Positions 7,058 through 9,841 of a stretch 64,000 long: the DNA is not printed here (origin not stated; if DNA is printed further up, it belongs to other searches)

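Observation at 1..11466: An uncharacterised glycyl-radical 1,2-eliminase operon faces a sugar-type operon (TPP enzyme, Gfo/Idh/MocA, RpiB-like, IclR, GPH symporter) with AOR beyond, possibly an undescribed anaerobic catabolic pathway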

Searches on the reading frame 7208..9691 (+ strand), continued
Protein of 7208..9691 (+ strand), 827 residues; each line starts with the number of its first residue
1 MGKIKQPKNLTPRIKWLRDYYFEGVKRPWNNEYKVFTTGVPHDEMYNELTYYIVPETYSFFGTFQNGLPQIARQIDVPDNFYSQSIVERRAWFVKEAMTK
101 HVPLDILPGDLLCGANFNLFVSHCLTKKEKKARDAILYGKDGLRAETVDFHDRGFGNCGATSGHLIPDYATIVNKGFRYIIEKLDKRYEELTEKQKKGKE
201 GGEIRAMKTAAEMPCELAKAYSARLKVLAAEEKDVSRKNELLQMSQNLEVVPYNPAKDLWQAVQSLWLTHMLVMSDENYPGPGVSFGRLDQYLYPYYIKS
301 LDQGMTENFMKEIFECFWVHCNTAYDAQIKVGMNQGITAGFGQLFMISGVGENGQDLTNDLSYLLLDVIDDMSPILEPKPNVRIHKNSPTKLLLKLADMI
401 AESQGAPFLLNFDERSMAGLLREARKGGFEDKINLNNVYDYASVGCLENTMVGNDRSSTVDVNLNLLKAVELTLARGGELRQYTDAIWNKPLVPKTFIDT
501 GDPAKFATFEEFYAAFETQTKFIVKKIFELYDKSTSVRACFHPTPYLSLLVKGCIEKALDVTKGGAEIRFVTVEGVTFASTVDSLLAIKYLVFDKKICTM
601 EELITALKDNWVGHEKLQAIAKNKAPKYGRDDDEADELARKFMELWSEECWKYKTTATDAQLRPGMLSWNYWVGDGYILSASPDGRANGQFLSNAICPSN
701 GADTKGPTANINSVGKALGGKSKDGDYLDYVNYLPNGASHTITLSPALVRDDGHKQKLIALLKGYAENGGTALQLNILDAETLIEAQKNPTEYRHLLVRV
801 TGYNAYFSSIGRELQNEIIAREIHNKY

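Call 80: search_protein_families(library=ncbifam, proteins=[L082:6448-7596:+, L066:14554-15777:+, L009:14297-15088:+, L031:8189-8962:-, L054:15035-16237:+], max_evalue=1e-8)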
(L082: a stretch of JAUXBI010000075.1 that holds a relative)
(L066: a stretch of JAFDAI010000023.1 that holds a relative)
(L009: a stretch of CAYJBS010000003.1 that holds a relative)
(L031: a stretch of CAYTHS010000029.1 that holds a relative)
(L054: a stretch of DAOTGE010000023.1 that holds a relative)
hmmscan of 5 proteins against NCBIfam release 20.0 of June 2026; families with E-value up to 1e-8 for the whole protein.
L082:6448-7596:+ (382 aa): 19 families
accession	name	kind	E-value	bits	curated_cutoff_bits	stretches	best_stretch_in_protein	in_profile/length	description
NF009714.1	PRK13243.1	equivalog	1.7e-73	247.8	455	1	65-340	49-310/332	glyoxylate reductase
TIGR01327.1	PGDH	equivalog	2.1e-55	188.5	454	1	94-347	71-305/525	phosphoglycerate dehydrogenase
NF011938.0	PRK15409.1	equivalog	2.7e-52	177.8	492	1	60-344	44-310/324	glyoxylate/hydroxypyruvate reductase GhrB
NF008759.0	PRK11790.1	equivalog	1.4e-35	122.8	404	1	88-338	79-312/410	phosphoglycerate dehydrogenase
NF005069.0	PRK06487.1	equivalog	9.6e-33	113.6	448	1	93-348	77-316/320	2-hydroxyacid dehydrogenase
NF006263.0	PRK08410.1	equivalog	1.1e-32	113.6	389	1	92-330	70-294/311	D-2-hydroxyacid dehydrogenase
NF005387.0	PRK06932.1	equivalog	5.7e-28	97.8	492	1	93-323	73-290/314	2-hydroxyacid dehydrogenase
NF000492.1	vanH_gen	exception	3.3e-27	95.4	540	2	229-302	183-256/312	D-lactate dehydrogenase VanH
NF006374.0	PRK08605.1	subfamily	6e-27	94.6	356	1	73-306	57-271/332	D-lactate dehydrogenase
NF009127.0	PRK12480.1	equivalog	5.8e-26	91.3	579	1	39-302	25-265/330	D-lactate dehydrogenase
NF005027.0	PRK06436.1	equivalog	8.5e-24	84.2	261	1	94-341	58-278/303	2-hydroxyacid dehydrogenase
NF000128.1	vanH-Sc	exception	1.1e-23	83.9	650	1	50-302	53-276/337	D-lactate dehydrogenase VanH-Sc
NF041369.1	Dhydh_Halo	equivalog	9.4e-23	80.9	400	1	235-340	186-292/305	D-2-hydroxyacid dehydrogenase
NF000371.1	vanH_Agroup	exception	2.4e-21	76.3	700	1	230-301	189-260/322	VanH-A/VanH-Pt family D-lactate dehydrogenase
NF000004.1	vanH-D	exception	2.5e-21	76.1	550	1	41-302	30-262/323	D-lactate dehydrogenase VanH-D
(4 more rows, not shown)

L066:14554-15777:+ (407 aa): 7 families
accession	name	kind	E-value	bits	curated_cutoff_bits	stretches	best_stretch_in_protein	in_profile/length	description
NF049980.1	SfMCT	equivalog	1.6e-134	448.3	320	1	8-388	1-378/378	L-lactate MFS transporter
TIGR00890.1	2A0111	subfamily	6.4e-80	268.9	374.85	1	8-390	2-372/377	oxalate/formate antiport family MFS transporter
TIGR04259.1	oxa_formateAnti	equivalog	7.6e-62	209.4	335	1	8-398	1-390/405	oxalate/formate MFS antiporter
NF038246.1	bile_salt_MFS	equivalog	2e-19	69.8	400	1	8-399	3-403/408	conjugated bile salt MFS transporter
TIGR00893.1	2A0114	subfamily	2.9e-17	62.7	395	1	216-398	209-397/399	D-galactonate transporter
TIGR00892.1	2A0113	subfamily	2.5e-15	56.2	586.1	1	9-397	18-418/455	monocarboxylate transporter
TIGR00895.1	2A0115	subfamily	1.3e-13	50.6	418.55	1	237-399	31-188/398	aromatic acid/H+ symport family MFS transporter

L009:14297-15088:+ (263 aa): 1 family
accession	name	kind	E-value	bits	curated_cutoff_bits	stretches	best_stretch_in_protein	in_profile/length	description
NF006989.0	PRK09454.1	equivalog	3.7e-13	49.4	264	1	33-262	5-241/251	glycerophosphodiester phosphodiesterase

L031:8189-8962:- (257 aa): 222 families (the best 25 are shown)
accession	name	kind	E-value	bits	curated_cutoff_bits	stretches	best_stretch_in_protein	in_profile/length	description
NF009466.0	PRK12826.1-2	subfamily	1.8e-77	260.2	222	1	13-255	2-244/248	3-oxoacyl-ACP reductase FabG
TIGR01830.1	3oxo_ACP_reduc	equivalog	9.2e-76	254.7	297.75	1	17-254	1-237/239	3-oxoacyl-[acyl-carrier-protein] reductase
NF047420.2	EF_P_mod_YmfI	equivalog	9.8e-76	254.6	238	1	17-254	2-234/236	elongation factor P 5-aminopentanone reductase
NF004197.0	PRK05653.1-1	equivalog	2.4e-69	233.7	332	1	14-255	7-246/249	3-oxoacyl-ACP reductase FabG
NF005559.1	PRK07231.1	subfamily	1.2e-68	231.3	215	1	15-257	5-249/249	glucose 1-dehydrogenase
NF004198.0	PRK05653.1-3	equivalog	1.1e-66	224.8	296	1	14-257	7-248/248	3-oxoacyl-ACP reductase FabG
TIGR01829.1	AcAcCoA_reduct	subfamily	5e-65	219.5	302.1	1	17-255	3-240/242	acetoacetyl-CoA reductase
NF009464.0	PRK12824.1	subfamily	1.1e-63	215.2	269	1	13-255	1-242/245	3-oxoacyl-ACP reductase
NF004199.0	PRK05653.1-4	equivalog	3.1e-63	213.7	301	1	14-254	5-244/247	3-oxoacyl-ACP reductase FabG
NF004200.0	PRK05653.1-5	equivalog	2.3e-62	210.7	273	1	13-254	1-240/242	3-oxoacyl-ACP reductase FabG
NF006070.0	PRK08213.1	subfamily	1e-60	205.5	279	1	15-255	13-256/259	gluconate 5-dehydrogenase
NF052558.1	MBtsdlDhBudC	equivalog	3.1e-60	203.8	270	1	15-255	4-241/250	meso-2,3-butanediol dehydrogenase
NF004791.0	PRK06138.1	equivalog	4.4e-60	203.1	312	1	15-256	6-250/252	SDR family oxidoreductase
NF004818.0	PRK06172.1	equivalog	1.4e-59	201.5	336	1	16-255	9-250/253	SDR family oxidoreductase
NF053542.1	FlxB_rubin_SDR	equivalog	1.6e-59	201.6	340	1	16-254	2-238/239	flexirubin biosynthesis SDR family reductase FlxB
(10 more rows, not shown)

L054:15035-16237:+ (400 aa): 14 families
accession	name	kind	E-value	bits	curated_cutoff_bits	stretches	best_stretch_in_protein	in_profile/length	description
TIGR02638.1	lactal_redase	equivalog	1.6e-88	297.1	523.15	1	32-375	12-360/379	lactaldehyde reductase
NF053866.1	CholDhdGbsBBac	equivalog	6.6e-84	281.8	550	1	30-376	18-369/392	choline dehydrogenase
NF041833.1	Fe_ADH_ErcA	equivalog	6.5e-83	278.9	550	1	27-376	8-360/382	alcohol dehydrogenase-like regulatory protein ErcA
NF007911.0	PRK10624.1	equivalog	4.7e-79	266.1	537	1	33-375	14-359/382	lactaldehyde reductase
NF007363.0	PRK09860.1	equivalog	3.9e-75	253.4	581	1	38-377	20-362/383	L-threonine dehydrogenase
NF010378.0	PRK13805.1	equivalog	1.1e-71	241.9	951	1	46-357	479-817/872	bifunctional acetaldehyde-CoA/alcohol dehydrogenase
NF058672.1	4HyButDHCUPNE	equivalog_domain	1e-67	229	500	1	34-358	14-336/378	4-hydroxybutyrate dehydrogenase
NF011998.0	PRK15454.1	equivalog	7.3e-66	222.5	556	1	28-339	28-338/395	ethanolamine utilization ethanol dehydrogenase EutG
NF050025.1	SulfAcetaldRedSarD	equivalog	4.9e-62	210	700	1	31-373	12-359/385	sulfoacetaldehyde reductase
TIGR03405.1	Phn_Fe-ADH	equivalog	3e-53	180.8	423.7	1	33-374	10-345/355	iron-containing alcohol dehydrogenase PsrA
TIGR04266.1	NDMA_methanol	equivalog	4.4e-49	167.4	625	1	43-361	32-355/420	NDMA-dependent methanol dehydrogenase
NF011717.0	PRK15138.1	equivalog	2.6e-30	105.8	645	1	51-370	31-358/387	alcohol dehydrogenase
NF041822.1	daptide_DH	equivalog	1.5e-18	66.9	300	1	51-266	2-223/363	daptide-type RiPP biosynthesis dehydogenase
NF006941.0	PRK09423.1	subfamily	7.7e-09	34.8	336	0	31-132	12-110/367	glycerol dehydrogenase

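Call 95: predict_structure(alignment_id=A7)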
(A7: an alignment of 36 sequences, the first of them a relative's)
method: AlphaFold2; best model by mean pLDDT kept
length: 827 residues; sequences in the alignment: 36
mean_pLDDT: 81.3   pTM: 0.87
mean pLDDT of the five models: 81.3, 79.7, 79.0, 78.9, 78.8
residues with pLDDT >= 90: 339; 70-90: 301; 50-70: 129; < 50: 58
segments of 3 or more residues with pLDDT < 50: 1-3, 334-340, 457-459, 672-676, 688-704, 798-810, 823-827
pLDDT, mean of each block of 10 residues (from residue 1): 65 85 60 81 83 71 85 93 95 93 84 76 93 88 87 81 80 97 98 96 97 94 96 95 97 97 93 69 77 97 96 89 66 45 78 92 91 63 90 89 70 89 91 91 72 67 81 90 78 89 95 96 93 91 92 95 90 80 90 96 89 86 79 87 93 92 74 51 50 39 54 83 85 75 68 86 82 71 67 53 39 54 42
secondary structure, 60 per line:
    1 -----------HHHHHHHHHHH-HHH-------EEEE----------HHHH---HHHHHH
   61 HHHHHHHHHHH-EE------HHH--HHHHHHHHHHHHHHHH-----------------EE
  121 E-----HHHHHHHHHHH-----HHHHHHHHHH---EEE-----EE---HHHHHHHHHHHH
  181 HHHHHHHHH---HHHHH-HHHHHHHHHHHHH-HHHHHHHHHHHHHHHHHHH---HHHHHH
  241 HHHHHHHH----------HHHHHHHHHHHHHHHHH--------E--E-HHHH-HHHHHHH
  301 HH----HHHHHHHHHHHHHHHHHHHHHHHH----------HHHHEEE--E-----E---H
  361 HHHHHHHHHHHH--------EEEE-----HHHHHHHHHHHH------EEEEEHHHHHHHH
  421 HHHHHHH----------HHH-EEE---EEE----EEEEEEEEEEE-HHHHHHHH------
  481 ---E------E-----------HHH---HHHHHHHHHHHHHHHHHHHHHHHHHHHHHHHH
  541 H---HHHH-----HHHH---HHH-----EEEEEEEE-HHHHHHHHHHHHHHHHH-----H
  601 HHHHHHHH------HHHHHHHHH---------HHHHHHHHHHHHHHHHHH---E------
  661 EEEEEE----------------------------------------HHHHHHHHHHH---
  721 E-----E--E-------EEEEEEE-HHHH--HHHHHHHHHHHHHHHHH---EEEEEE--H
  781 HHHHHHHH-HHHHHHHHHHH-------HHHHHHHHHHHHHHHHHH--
elements in order (helices of 4 or more, strands of 3 or more residues): H12-22 E34-37 H48-51 H55-71 H86-101 E119-121 H127-137 H143-152 E156-158 H169-189 H193-197 H199-211 H213-231 H235-248 H259-275 H289-292 H294-302 H307-330 H341-344 E345-347 H360-372 E381-384 H390-401 E408-412 H413-427 E442-444 E448-450 E455-465 H467-474 H509-541 H545-548 H554-557 E569-576 H578-594 H600-608 H615-623 H633-650 E661-666 H707-717 E738-744 H746-749 H752-768 E772-777 H780-788 H790-800 H808-825
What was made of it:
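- The active-site loops of the AF2 model have low confidence (call 95).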

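Call 97: fold_search(model_id=the predicted structure, library=pdb)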
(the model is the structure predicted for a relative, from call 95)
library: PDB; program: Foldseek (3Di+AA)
matches with E <= 10: 195; with E <= 0.001: 62
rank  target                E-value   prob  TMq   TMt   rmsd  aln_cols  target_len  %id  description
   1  6vxc_A                1.8e-44  1.00  0.75  0.78   6.5       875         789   25  Crystal structure of hydroxyproline dehydratase (HypD) from Clostridioides difficile (released 2020-04-08)
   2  5fau_A                9.7e-44  1.00  0.74  0.77   6.1       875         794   26  wild-type choline TMA lyase in complex with choline (released 2016-09-28)
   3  6vue_A                1.4e-43  1.00  0.74  0.76   6.8       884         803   26  wild-type choline TMA lyase in complex with 1-methyl-1,2,3,6-tetrahydropyridin-3-ol (released 2020-11-04)
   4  6nd3_D                1.6e-43  1.00  0.75  0.78   6.4       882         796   26  wild-type choline TMA lyase in complex with betaine aldehyde (released 2019-01-16)
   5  5fay_A                2.2e-43  1.00  0.75  0.77   6.5       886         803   26  Y208F mutant of choline TMA-lyase (released 2016-09-28)
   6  5faw_A                3.6e-43  1.00  0.75  0.77   6.6       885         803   26  T502A mutant of choline TMA-lyase (released 2016-09-28)
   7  5fav_A                4.3e-43  1.00  0.75  0.77   6.6       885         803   26  E491Q mutant of choline TMA-lyase (released 2016-09-28)
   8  5fau_B                4.3e-43  1.00  0.74  0.77   6.3       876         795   26  wild-type choline TMA lyase in complex with choline (released 2016-09-28)
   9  6vue_B                4.8e-43  1.00  0.75  0.77   6.8       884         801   26  wild-type choline TMA lyase in complex with 1-methyl-1,2,3,6-tetrahydropyridin-3-ol (released 2020-11-04)
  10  5kdp_A                5.8e-43  1.00  0.74  0.76   6.7       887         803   26  E491A mutant of choline TMA-lyase (released 2016-09-28)
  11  5kdp_C                6.4e-43  1.00  0.75  0.77   6.6       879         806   26  E491A mutant of choline TMA-lyase (released 2016-09-28)
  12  5faw_B                9.4e-43  1.00  0.75  0.77   6.7       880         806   26  T502A mutant of choline TMA-lyase (released 2016-09-28)
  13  9ht9_A                1.3e-42  1.00  0.74  0.77   6.3       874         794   26  CutC in complex with inhibitor1 (released 2026-01-14)
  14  5fav_B                1.5e-42  1.00  0.74  0.76   6.6       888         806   26  E491Q mutant of choline TMA-lyase (released 2016-09-28)
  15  5i2g_A                1.5e-42  1.00  0.74  0.76   6.7       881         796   24  1,2-propanediol Dehydration in Roseburia inulinivorans; Structural Basis for Substrate and Enantiomer Selectivity (released 2016-06-01)
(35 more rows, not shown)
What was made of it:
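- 7208..9691 (+): Glycyl radical enzyme, 827 aa. Gly802 is the radical site, Cys446 the thiyl residue, Glu448 the base of the CxE motif and His164 the probable general acid. Family signatures are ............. (276-288), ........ and MLSWNYW (666-672). AF2 model with pLDDT 81 and Foldseek search (calls 95, 97).
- On Glycyl radical enzyme superfamily (PFL-like division): The fold matches all GRE structures (call 97).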

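Call 98: find_encoding_contigs(protein=P0015, flank=8000, max_places=1)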
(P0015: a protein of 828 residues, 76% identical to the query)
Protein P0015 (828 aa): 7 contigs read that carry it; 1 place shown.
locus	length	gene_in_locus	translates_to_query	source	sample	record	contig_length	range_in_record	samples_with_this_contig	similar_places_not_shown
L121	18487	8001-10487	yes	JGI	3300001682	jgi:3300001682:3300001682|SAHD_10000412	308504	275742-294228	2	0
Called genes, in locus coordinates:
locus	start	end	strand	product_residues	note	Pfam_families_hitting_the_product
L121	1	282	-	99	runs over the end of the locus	-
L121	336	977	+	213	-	PF07155:ECF-ribofla_trS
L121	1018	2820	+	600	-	PF09924:LPG_synthase_C, PF00583:Acetyltransf_1 (faint), PF13527:Acetyltransf_9, PF13508:Acetyltransf_7 (weak)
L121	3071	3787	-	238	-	PF08713:DNA_alkylation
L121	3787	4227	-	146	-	PF01989:AcnX_swivel_put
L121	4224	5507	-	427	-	PF04412:AcnX, PF28403:AcnX_2nd, PF28406:AcnX_3rd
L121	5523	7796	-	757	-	PF00724:Oxidored_FMN, PF01262:AlaDh_PNT_C (faint), PF01134:GIDA (faint), PF07992:Pyr_redox_2, PF12831:FAD_oxidored (weak), PF13450:NAD_binding_8 (weak), PF00070:Pyr_redox, PF01266:DAO (weak), +1 more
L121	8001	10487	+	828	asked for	PF02901:PFL-like, PF01228:Gly_radical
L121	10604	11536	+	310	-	PF13353:Fer4_12, PF13237:Fer4_10 (faint), PF14697:Fer4_21 (faint), PF00037:Fer4 (weak), PF12837:Fer4_6 (faint), PF12838:Fer4_7 (weak), PF13187:Fer4_9 (weak), PF04055:Radical_SAM, +1 more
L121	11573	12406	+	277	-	PF01243:PNPOx_N (faint)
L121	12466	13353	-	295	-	PF00135:COesterase, PF20434:BD-FAE, PF07859:Abhydrolase_3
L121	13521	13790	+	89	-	-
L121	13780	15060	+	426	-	PF00668:Condensation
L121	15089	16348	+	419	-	PF01546:Peptidase_M20 (weak), PF04389:Peptidase_M28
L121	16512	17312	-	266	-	PF00106:adh_short, PF01370:Epimerase (weak), PF08659:KR (faint), PF13561:adh_short_C2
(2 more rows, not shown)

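Call 99: find_encoding_contigs(protein=P0082, flank=8000, max_places=1)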
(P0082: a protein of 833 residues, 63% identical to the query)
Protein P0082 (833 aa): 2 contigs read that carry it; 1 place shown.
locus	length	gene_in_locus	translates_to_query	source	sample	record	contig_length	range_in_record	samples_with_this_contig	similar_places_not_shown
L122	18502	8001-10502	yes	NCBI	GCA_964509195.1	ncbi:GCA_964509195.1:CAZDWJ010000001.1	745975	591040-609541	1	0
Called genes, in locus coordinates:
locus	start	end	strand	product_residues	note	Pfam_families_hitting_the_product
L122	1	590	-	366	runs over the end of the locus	PF12797:Fer4_2 (faint), PF12838:Fer4_7 (weak), PF13187:Fer4_9 (weak), PF13237:Fer4_10 (weak), PF00037:Fer4 (weak), PF12837:Fer4_6 (weak)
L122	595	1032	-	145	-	PF01047:MarR, PF13463:HTH_27 (faint)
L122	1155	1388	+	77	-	-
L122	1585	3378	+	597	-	PF00350:Dynamin_N, PF00735:Septin (faint), PF01926:MMR_HSR1, PF00009:GTP_EFTU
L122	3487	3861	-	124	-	PF13240:Zn_Ribbon_1 (faint), PF13646:HEAT_2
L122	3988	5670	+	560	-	PF00501:AMP-binding, PF13193:AMP-binding_C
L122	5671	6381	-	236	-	PF06325:PrmA, PF13489:Methyltransf_23 (weak), PF05175:MTS (weak), PF13847:Methyltransf_31 (weak), PF08241:Methyltransf_11 (weak), PF13649:Methyltransf_25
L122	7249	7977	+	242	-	PF00392:GntR, PF07840:FadR_C, PF07729:FCD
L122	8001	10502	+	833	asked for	PF02901:PFL-like, PF01228:Gly_radical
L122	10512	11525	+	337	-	PF13353:Fer4_12 (weak), PF00037:Fer4 (weak), PF13237:Fer4_10 (weak), PF14697:Fer4_21, PF12838:Fer4_7, PF13187:Fer4_9 (weak), PF00037:Fer4 (weak), PF04055:Radical_SAM, +3 more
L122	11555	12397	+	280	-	-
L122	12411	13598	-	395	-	PF03783:CsgG, PF17680:FlgO (weak), PF25062:ARM_TT21_N (weak), PF13414:TPR_11 (weak), PF13432:TPR_16 (weak), PF00515:TPR_1, PF07719:TPR_2, PF13414:TPR_11, +17 more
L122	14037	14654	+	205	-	PF00440:TetR_N, PF16925:TetR_C_13, PF21993:TetR_C_13_2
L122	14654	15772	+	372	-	PF13484:Fer4_16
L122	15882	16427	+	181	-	PF13635:DUF4143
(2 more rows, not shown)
